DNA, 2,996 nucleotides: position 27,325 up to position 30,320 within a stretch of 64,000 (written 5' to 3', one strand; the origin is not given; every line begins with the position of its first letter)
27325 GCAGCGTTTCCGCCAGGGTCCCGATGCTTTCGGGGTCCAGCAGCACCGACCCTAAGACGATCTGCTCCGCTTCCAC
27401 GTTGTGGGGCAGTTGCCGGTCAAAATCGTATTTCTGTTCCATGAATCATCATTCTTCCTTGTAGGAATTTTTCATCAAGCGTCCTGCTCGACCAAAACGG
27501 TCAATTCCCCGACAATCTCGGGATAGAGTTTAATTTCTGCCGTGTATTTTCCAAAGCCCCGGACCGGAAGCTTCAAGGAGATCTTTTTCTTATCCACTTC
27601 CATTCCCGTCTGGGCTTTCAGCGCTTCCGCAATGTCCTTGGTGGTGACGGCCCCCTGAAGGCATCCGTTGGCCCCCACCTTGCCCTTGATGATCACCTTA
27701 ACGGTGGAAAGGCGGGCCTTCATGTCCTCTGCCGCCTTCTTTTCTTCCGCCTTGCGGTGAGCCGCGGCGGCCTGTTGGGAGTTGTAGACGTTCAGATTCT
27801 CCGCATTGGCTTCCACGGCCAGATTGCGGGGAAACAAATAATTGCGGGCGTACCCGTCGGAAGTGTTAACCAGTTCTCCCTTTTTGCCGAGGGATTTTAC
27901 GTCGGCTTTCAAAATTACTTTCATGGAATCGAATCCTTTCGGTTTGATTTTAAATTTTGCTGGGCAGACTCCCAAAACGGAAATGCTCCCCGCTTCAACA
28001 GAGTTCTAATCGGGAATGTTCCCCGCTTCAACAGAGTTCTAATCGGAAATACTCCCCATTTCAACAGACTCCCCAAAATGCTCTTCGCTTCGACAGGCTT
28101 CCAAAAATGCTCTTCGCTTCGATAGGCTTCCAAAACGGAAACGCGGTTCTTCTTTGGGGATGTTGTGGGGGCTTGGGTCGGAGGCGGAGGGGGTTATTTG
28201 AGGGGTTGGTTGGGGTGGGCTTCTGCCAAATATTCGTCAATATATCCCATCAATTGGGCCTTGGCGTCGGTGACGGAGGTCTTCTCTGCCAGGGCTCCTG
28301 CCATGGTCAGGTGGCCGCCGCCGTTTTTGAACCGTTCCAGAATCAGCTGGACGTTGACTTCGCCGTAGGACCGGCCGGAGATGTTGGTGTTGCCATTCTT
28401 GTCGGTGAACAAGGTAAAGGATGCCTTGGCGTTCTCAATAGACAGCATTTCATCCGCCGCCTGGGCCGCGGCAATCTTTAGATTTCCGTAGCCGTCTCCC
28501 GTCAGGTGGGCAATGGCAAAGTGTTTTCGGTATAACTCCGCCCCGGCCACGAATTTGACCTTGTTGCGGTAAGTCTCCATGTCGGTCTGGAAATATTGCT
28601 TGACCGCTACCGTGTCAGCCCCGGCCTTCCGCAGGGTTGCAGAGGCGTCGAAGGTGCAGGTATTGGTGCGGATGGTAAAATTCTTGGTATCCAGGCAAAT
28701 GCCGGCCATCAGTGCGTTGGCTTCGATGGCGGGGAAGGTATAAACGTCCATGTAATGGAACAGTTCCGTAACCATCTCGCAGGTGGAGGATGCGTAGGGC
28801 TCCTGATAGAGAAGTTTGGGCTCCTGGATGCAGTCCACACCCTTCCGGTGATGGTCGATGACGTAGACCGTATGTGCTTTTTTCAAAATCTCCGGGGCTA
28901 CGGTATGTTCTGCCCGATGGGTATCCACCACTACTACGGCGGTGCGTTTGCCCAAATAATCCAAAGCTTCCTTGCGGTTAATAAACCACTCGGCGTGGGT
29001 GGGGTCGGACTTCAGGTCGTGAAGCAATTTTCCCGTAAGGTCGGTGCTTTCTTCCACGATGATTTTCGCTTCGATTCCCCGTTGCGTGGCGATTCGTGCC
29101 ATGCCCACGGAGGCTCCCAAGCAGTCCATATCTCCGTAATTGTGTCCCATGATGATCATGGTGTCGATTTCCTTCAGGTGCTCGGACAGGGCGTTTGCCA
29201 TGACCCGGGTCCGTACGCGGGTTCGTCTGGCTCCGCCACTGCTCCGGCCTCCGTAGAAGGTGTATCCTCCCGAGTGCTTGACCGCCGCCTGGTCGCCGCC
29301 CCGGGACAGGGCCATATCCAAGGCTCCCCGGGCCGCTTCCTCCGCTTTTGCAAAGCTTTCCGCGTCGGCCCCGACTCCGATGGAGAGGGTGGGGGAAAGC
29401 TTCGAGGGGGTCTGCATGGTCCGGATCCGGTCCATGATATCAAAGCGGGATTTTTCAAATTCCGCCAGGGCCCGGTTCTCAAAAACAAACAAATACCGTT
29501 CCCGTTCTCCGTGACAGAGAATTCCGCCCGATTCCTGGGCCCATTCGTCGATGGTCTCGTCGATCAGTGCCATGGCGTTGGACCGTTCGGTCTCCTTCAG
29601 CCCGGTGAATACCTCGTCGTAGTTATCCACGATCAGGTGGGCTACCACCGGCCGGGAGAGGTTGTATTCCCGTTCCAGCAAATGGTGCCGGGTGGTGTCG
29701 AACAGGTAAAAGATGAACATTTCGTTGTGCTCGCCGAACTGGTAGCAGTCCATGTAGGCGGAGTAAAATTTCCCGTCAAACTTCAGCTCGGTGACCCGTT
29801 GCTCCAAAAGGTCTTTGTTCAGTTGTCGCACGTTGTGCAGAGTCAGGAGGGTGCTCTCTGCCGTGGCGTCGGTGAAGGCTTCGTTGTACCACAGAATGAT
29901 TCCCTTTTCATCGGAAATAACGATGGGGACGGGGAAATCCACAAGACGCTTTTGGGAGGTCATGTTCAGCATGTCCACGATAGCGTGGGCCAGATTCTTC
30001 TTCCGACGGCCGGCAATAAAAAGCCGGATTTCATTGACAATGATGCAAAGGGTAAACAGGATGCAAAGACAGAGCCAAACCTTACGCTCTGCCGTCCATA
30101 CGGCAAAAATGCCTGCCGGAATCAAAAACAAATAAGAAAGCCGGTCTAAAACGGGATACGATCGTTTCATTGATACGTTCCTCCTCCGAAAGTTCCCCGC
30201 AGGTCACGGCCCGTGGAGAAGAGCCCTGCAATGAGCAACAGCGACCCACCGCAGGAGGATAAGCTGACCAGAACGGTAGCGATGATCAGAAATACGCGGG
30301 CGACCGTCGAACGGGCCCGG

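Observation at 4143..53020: Many unrelated minisatellite arrays, each starting at or across a stop codon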

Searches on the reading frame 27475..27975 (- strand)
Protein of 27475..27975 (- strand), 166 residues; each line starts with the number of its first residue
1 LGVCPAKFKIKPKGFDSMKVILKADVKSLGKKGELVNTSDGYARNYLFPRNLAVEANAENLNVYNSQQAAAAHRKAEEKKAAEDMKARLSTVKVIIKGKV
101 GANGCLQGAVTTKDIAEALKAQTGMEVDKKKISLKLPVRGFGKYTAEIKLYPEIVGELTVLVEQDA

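Call 21: find_encoding_contigs(protein=window:27475-27975:-, flank=10000, max_places=10)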
Protein window:27475-27975:- (166 aa): no gene with exactly this product is on record in the collection.

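Call 50: search_protein_families(library=pfam, proteins=[window:27475-27924:-], max_evalue=0.00001)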
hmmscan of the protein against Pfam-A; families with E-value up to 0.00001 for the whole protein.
window:27475-27924:- (149 aa): 2 families
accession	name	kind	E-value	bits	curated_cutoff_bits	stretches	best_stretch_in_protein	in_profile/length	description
PF03948.19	Ribosomal_L9_C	-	2e-24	86.3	23.2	1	64-146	2-85/86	Ribosomal protein L9, C-terminal domain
PF01281.25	Ribosomal_L9_N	-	8.4e-24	83.3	20.7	1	1-46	1-46/47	Ribosomal protein L9, N-terminal domain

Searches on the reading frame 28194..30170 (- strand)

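Call 50: search_protein_families(library=pfam, proteins=[window:28194-30170:-], max_evalue=0.00001)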
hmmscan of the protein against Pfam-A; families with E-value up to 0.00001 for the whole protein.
window:28194-30170:- (658 aa): 3 families
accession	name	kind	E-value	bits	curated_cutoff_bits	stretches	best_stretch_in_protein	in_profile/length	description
PF24898.2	GGDEF_GdpP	-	3.2e-26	92.5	30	1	181-301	3-122/126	Cyclic-di-AMP phosphodiesterase GdpP-like, GGDEF domain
PF01368.27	DHH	-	5.6e-21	75.6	28.1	1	338-491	2-125/125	DHH family, N-terminal domain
PF02272.25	DHHA1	-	5.9e-09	36.8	25.9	1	567-638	17-94/102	DHHA1 domain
